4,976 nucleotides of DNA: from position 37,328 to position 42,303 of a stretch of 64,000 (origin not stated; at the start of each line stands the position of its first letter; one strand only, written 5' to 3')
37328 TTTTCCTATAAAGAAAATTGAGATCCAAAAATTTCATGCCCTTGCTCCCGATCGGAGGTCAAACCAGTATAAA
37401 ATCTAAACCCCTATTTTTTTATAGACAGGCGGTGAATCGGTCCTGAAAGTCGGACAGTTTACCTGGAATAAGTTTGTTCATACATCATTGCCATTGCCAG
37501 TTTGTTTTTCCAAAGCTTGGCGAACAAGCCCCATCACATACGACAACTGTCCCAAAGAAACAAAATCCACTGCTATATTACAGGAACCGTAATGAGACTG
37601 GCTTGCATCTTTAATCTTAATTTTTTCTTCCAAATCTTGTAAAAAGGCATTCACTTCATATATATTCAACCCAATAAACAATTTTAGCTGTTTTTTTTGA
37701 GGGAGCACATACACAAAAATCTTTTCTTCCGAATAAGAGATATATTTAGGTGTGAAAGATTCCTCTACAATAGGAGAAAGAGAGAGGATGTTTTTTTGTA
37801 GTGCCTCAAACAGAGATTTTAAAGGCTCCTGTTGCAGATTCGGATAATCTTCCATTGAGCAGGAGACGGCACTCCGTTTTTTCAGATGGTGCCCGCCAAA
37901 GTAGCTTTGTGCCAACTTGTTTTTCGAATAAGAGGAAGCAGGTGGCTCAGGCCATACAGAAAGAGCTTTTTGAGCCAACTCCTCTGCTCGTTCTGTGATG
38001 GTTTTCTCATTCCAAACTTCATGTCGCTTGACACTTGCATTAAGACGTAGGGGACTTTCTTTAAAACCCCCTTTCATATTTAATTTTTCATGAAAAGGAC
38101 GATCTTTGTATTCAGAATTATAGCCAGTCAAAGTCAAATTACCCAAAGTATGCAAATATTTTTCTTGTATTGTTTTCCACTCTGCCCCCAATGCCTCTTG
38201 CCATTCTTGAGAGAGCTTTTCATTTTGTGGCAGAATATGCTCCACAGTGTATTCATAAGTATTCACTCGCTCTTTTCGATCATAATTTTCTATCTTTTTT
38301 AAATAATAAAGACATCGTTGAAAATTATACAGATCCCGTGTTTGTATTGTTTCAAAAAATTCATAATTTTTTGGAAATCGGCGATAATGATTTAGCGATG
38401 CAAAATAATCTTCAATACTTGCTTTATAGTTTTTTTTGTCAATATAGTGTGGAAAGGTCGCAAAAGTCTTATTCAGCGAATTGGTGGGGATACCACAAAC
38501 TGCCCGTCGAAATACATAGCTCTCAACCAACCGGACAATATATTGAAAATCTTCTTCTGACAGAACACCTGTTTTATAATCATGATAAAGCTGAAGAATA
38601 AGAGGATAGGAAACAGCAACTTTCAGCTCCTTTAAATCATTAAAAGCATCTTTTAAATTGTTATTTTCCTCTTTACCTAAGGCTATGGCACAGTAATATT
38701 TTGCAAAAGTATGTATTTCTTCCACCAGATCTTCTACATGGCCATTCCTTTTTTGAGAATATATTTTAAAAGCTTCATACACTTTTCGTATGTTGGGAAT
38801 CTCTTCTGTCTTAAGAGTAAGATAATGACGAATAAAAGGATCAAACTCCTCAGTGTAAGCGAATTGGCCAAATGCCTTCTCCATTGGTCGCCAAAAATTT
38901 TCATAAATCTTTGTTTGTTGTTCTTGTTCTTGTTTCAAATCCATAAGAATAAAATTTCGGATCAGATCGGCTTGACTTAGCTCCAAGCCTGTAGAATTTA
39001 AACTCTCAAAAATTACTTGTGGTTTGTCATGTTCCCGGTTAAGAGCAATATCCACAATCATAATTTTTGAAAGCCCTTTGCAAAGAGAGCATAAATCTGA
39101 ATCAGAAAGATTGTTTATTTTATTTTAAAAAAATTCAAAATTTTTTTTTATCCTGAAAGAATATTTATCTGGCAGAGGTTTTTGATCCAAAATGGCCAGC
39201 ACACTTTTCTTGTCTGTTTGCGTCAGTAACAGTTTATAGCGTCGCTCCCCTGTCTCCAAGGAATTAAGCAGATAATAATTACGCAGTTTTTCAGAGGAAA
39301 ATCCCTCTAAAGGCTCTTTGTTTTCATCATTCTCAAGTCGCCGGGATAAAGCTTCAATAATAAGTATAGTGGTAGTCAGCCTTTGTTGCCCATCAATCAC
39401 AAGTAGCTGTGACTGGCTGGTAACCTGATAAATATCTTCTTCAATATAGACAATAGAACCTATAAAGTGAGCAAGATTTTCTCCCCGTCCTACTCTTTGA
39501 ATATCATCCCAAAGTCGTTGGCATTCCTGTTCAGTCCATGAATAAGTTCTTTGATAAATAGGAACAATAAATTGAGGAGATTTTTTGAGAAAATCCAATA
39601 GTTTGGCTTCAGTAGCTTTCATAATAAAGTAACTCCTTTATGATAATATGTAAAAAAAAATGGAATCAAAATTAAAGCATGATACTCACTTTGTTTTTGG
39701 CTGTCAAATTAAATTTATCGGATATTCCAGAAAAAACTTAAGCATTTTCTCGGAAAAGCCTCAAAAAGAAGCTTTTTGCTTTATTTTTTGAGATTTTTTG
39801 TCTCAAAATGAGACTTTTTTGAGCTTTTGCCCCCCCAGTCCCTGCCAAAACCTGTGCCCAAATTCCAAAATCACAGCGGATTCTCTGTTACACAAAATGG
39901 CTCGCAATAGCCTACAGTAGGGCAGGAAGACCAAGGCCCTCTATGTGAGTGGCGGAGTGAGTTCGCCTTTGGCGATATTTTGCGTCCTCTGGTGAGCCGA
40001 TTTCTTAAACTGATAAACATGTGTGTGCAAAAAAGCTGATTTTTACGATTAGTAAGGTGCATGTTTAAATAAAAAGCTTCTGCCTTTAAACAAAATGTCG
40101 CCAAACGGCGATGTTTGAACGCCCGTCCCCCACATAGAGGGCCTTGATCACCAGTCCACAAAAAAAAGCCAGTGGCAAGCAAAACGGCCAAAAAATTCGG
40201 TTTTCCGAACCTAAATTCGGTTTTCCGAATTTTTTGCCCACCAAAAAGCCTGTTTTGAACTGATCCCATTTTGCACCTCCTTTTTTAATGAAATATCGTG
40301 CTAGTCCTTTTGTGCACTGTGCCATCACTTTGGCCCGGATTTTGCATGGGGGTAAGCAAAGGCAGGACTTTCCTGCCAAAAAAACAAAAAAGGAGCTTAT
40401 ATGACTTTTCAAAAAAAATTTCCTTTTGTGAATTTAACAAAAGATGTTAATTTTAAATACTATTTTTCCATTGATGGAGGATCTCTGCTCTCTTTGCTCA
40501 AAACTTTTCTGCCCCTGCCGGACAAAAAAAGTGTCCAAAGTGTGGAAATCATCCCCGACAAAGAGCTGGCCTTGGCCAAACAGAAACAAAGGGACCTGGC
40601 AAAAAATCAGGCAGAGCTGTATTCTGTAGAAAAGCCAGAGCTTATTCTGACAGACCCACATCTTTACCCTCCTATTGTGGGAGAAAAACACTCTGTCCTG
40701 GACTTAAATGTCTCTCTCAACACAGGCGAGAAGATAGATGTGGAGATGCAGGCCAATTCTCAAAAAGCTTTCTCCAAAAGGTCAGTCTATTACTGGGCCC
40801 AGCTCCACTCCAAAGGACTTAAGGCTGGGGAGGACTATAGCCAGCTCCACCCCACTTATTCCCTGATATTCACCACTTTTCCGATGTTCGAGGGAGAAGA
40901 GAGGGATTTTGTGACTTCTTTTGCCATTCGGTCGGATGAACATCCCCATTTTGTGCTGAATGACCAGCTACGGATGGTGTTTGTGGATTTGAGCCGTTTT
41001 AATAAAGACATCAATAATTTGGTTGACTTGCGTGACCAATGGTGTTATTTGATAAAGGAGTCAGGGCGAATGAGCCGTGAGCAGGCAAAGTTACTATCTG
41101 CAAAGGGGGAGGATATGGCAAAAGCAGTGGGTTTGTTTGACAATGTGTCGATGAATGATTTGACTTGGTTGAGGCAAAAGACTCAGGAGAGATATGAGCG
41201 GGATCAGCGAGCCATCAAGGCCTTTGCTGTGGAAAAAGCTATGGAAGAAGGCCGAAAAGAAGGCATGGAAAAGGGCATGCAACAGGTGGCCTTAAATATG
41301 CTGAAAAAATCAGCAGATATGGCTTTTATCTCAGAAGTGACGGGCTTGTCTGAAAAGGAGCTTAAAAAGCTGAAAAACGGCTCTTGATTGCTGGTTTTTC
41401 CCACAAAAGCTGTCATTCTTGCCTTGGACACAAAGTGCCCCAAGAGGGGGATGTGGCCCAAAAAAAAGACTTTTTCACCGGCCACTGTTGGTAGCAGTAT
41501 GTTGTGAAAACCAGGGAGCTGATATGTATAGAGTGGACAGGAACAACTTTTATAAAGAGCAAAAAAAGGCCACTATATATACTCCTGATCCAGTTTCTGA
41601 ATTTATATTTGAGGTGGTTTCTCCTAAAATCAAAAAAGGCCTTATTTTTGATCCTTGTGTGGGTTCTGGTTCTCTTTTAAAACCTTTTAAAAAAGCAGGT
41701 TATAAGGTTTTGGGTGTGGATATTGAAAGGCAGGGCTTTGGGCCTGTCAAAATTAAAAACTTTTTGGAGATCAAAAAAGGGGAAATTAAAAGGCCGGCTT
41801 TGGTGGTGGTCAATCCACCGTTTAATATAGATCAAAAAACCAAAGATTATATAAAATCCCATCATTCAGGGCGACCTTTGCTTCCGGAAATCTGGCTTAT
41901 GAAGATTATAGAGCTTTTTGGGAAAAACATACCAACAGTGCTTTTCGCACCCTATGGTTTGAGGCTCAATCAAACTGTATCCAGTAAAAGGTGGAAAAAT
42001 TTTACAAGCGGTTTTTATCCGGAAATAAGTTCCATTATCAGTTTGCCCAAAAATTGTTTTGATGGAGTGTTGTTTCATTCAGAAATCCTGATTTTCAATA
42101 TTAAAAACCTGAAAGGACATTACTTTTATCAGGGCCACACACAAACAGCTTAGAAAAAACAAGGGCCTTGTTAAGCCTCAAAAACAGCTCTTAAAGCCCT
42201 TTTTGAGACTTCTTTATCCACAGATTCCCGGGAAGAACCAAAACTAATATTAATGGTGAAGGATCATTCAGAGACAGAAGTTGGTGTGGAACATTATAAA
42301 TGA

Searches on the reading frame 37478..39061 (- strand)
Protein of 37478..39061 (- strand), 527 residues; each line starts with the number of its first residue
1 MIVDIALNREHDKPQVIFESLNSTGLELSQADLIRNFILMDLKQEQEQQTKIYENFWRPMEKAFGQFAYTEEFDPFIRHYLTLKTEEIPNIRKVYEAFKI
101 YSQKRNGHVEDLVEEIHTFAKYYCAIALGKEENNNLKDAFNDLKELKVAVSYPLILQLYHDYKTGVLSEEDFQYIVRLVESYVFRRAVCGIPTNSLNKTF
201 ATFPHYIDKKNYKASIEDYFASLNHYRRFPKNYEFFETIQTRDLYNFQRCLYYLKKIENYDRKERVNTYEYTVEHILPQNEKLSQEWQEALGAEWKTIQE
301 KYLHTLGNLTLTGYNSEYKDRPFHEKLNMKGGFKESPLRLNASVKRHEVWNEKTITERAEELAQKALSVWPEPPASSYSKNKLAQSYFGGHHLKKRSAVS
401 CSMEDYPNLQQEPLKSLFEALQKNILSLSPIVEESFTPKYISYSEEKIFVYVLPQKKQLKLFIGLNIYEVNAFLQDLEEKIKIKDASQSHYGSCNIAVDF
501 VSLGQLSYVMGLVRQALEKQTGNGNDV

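Call 6: search_protein_families(library=pfam, proteins=[window:37478-39061:-], max_evalue=0.01)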
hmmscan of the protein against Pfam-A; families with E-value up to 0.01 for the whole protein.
window:37478-39061:- (527 aa): 3 families
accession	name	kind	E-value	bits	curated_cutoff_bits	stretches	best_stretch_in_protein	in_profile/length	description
PF07510.16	GmrSD_C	-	3.5e-22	79.2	23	1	230-364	2-137/138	GmrSD restriction endonucleases, C-terminal domain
PF18899.5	DUF5655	-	1.8e-10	41.3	24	1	404-518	2-107/109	Domain of unknown function (DUF5655)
PF03235.19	GmrSD_N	-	4.7e-05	24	33.2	1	2-38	160-198/199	GmrSD restriction endonuclease, N-terminal domain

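Call 7: search_protein_families(library=padloc, proteins=[window:37478-39061:-], max_evalue=0.01)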
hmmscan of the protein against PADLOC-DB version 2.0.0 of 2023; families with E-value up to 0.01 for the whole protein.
window:37478-39061:- (527 aa): 18 families
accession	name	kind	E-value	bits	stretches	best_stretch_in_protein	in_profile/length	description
PDLC02693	Orf5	-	5.2e-126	419.8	1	1-370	175-542/543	Orf5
PDLC02702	Orf5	-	2e-61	206.5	1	1-371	168-542/543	Orf5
PDLC04155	HEC-06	-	8.5e-43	144.7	1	15-371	214-559/562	-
PDLC04157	HEC-06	-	1.1e-41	141.1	1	15-371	210-556/558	-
PDLC04154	HEC-06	-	1.3e-40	137.6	1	16-370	218-564/569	-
PDLC02700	Orf5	-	4.8e-32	109.4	1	14-370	199-555/555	Orf5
PDLC02687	Orf5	-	2.3e-30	103.9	1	16-355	212-543/543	Orf5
PDLC02691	Orf5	-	3.7e-25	86.5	1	15-370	226-579/579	Orf5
PDLC02695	Orf5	-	7.1e-18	62.3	1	15-369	230-600/601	Orf5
PDLC03655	mREase_IV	-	2.1e-17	60.8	2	2-245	220-467/629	Type IV methyl-directed restriction enzyme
PDLC02692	Orf5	-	3.6e-14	50.4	1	16-370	191-556/558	Orf5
PDLC02696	Orf5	-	5.5e-13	46.7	1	15-328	211-547/558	Orf5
PDLC02698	Orf5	-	3.8e-12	43.7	1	2-369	213-570/573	Orf5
PDLC02686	Orf5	-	3.8e-10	36.9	1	15-364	214-560/566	Orf5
PDLC04946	PDC-S18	-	5.9e-09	33.4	1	393-522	199-325/365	-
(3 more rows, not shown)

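Call 11: search_protein_families(library=ncbifam, proteins=[window:37478-39061:-], max_evalue=0.01)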
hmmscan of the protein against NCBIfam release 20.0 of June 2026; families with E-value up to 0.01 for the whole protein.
window:37478-39061:- (527 aa): 0 families

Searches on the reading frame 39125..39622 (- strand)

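Call 6: search_protein_families(library=pfam, proteins=[window:39125-39622:-], max_evalue=0.01)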
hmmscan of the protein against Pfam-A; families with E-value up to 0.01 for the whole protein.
window:39125-39622:- (165 aa): 1 family
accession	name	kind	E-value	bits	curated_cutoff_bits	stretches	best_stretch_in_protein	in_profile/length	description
PF03235.19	GmrSD_N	-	8.4e-26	91.7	33.2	1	9-153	2-115/199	GmrSD restriction endonuclease, N-terminal domain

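Call 7: search_protein_families(library=padloc, proteins=[window:39125-39622:-], max_evalue=0.01)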
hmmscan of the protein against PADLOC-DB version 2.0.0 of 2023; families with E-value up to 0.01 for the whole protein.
window:39125-39622:- (165 aa): 33 families (the best 25 are shown)
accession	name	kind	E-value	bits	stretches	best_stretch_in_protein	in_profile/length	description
PDLC02693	Orf5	-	5.3e-47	159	1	10-165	1-152/543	Orf5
PDLC04155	HEC-06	-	1.9e-26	90.7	1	6-141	10-135/562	-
PDLC04157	HEC-06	-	1.2e-25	88.2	1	14-140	19-136/558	-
PDLC02695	Orf5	-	1.2e-24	84.7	1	2-106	4-112/601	Orf5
PDLC04154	HEC-06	-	1.3e-24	84.8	1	2-139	8-143/569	-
PDLC02687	Orf5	-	2e-20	71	1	1-102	1-98/543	Orf5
PDLC02700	Orf5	-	8e-20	69.1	1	15-155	9-142/555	Orf5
PDLC02701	Orf5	-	8.7e-19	65.4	1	13-115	15-122/596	Orf5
PDLC02692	Orf5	-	5.8e-18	62.9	1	17-147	7-136/558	Orf5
PDLC02786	SspE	-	8.6e-17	58.7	1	12-110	18-123/766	SspE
PDLC02702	Orf5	-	9.6e-16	55.7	1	17-93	2-75/543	Orf5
PDLC02792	SspE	-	3.4e-15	53.4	1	3-103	8-121/771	SspE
PDLC02791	SspE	-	2.6e-13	47.1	1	13-101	17-117/775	SspE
PDLC04156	HEC-06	-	3.4e-13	47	1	11-140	14-134/562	-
PDLC02789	SspE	-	5.9e-13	46.2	1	8-114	9-129/749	SspE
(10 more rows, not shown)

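Call 11: search_protein_families(library=ncbifam, proteins=[window:39125-39622:-], max_evalue=0.01)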
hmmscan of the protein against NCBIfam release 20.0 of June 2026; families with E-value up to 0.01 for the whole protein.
window:39125-39622:- (165 aa): 0 families

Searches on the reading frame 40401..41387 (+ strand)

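Call 6: search_protein_families(library=pfam, proteins=[window:40401-41387:+], max_evalue=0.01)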
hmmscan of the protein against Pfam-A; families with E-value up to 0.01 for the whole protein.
window:40401-41387:+ (328 aa): 1 family
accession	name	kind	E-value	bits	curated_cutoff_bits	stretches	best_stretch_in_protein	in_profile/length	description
PF12784.13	PDDEXK_2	-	1.1e-32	114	27.4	1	81-272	38-225/229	PD-(D/E)XK nuclease family transposase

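Call 7: search_protein_families(library=padloc, proteins=[window:40401-41387:+], max_evalue=0.01)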
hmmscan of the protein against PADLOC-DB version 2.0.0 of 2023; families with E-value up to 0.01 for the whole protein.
window:40401-41387:+ (328 aa): 0 families

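Call 11: search_protein_families(library=ncbifam, proteins=[window:40401-41387:+], max_evalue=0.01)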
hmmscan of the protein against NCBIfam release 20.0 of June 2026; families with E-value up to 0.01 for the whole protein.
window:40401-41387:+ (328 aa): 1 family
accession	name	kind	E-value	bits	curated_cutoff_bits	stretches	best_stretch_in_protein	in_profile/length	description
TIGR01784.1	T_den_put_tspse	subfamily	6.6e-31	108.1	52.1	1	73-324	27-273/273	Rpn family recombination-promoting nuclease/putative transposase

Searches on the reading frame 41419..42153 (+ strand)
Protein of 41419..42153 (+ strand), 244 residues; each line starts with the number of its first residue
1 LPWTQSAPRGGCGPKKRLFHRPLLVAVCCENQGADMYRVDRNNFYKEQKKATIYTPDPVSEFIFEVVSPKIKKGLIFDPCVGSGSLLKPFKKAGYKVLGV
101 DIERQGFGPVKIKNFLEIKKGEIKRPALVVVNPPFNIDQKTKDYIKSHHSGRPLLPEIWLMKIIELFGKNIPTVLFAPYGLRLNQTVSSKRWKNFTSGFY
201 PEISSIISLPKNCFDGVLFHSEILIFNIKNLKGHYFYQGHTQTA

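Call 6: search_protein_families(library=pfam, proteins=[window:41419-42153:+], max_evalue=0.01)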
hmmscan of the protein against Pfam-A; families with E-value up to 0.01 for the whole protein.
window:41419-42153:+ (244 aa): 2 families
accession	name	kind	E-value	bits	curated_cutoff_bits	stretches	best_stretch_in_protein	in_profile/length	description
PF02384.22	N6_Mtase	-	7e-11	42.4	20.4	1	36-89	9-63/311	N-6 DNA Methylase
PF01555.25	N6_N4_Mtase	-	0.0036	17.7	26.7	0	52-105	163-214/221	DNA methylase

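Call 7: search_protein_families(library=padloc, proteins=[window:41419-42153:+], max_evalue=0.01)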
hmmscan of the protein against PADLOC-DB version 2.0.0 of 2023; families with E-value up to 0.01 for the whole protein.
window:41419-42153:+ (244 aa): 19 families
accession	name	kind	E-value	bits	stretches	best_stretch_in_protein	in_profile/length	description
PDLC03311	MTase_II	-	8.1e-07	26.1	1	46-224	12-204/464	Type II methyltransferase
PDLC04134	mad2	-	5.3e-06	23.5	1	47-105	267-324/492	mads_2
PDLC03035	MTase_I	-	2.3e-05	21.2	1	47-86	171-208/653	Type I methyltransferase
PDLC03022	MTase_I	-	4.4e-05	20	1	49-93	183-231/857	Type I methyltransferase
PDLC03031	MTase_I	-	4.8e-05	19.8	1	49-87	183-220/834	Type I methyltransferase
PDLC03224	MTase_II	-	5.7e-05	20.2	1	55-125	78-148/481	Type II methyltransferase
PDLC03021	MTase_I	-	7.6e-05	19.7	1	43-87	156-199/491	Type I methyltransferase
PDLC03025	MTase_I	-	0.00011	19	1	49-87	160-197/569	Type I methyltransferase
PDLC03215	MTase_II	-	0.00037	17.6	1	71-116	278-322/331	Type II methyltransferase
PDLC03356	MTase_II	-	0.00099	16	1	34-99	95-160/545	Type II methyltransferase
PDLC03020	MTase_I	-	0.0011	16.1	1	48-99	182-236/410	Type I methyltransferase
PDLC03367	MTase_II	-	0.0013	15.2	0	56-103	27-72/633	Type II methyltransferase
PDLC03033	MTase_I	-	0.0031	14.5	0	46-88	197-241/541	Type I methyltransferase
PDLC03027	MTase_I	-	0.0036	13.8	0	49-88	156-198/810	Type I methyltransferase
PDLC03285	MTase_II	-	0.0041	14.2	0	128-234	109-223/413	Type II methyltransferase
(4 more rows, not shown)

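Call 11: search_protein_families(library=ncbifam, proteins=[window:41419-42153:+], max_evalue=0.01)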
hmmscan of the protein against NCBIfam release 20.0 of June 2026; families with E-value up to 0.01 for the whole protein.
window:41419-42153:+ (244 aa): 0 families
